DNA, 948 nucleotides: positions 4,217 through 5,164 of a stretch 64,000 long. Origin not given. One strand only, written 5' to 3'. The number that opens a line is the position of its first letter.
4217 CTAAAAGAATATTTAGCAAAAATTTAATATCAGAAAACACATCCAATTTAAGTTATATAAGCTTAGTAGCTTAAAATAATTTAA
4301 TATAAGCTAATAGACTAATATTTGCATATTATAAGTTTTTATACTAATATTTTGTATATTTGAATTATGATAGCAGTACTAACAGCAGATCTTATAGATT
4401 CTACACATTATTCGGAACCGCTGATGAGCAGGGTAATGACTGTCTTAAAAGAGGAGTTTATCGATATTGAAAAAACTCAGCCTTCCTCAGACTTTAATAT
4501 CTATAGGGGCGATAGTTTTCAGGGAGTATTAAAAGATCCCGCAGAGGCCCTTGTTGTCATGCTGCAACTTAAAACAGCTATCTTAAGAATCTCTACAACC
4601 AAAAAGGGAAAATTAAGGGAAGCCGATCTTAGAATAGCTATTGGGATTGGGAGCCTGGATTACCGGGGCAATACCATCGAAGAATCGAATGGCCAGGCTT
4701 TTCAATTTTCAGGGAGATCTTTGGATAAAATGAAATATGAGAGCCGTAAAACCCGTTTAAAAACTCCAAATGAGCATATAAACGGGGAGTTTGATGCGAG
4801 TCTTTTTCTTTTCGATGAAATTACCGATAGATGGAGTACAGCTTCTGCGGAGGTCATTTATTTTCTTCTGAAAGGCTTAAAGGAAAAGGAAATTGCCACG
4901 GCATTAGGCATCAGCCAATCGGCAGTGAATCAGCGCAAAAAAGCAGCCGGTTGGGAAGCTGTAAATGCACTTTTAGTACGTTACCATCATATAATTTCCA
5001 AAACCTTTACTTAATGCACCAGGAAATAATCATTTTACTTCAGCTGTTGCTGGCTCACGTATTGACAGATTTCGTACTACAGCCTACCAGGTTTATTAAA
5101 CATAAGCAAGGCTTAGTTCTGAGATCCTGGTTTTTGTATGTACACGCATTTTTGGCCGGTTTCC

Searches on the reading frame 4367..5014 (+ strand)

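Call 53: search_protein_families(library=pfam, proteins=[window:4367-5014:+], max_evalue=0.001)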
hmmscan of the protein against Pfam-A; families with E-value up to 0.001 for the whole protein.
window:4367-5014:+ (215 aa): 3 families
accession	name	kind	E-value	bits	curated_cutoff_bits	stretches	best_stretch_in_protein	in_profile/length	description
PF16264.11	SatD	-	1.4e-06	28.5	29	1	7-195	6-196/211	SatD family (SatD)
PF08281.18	Sigma70_r4_2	-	0.00017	21.6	25.7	1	167-191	23-47/54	Sigma-70, region 4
PF13384.12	HTH_23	-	0.00027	21.1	24.6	1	161-192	8-39/50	Homeodomain-like domain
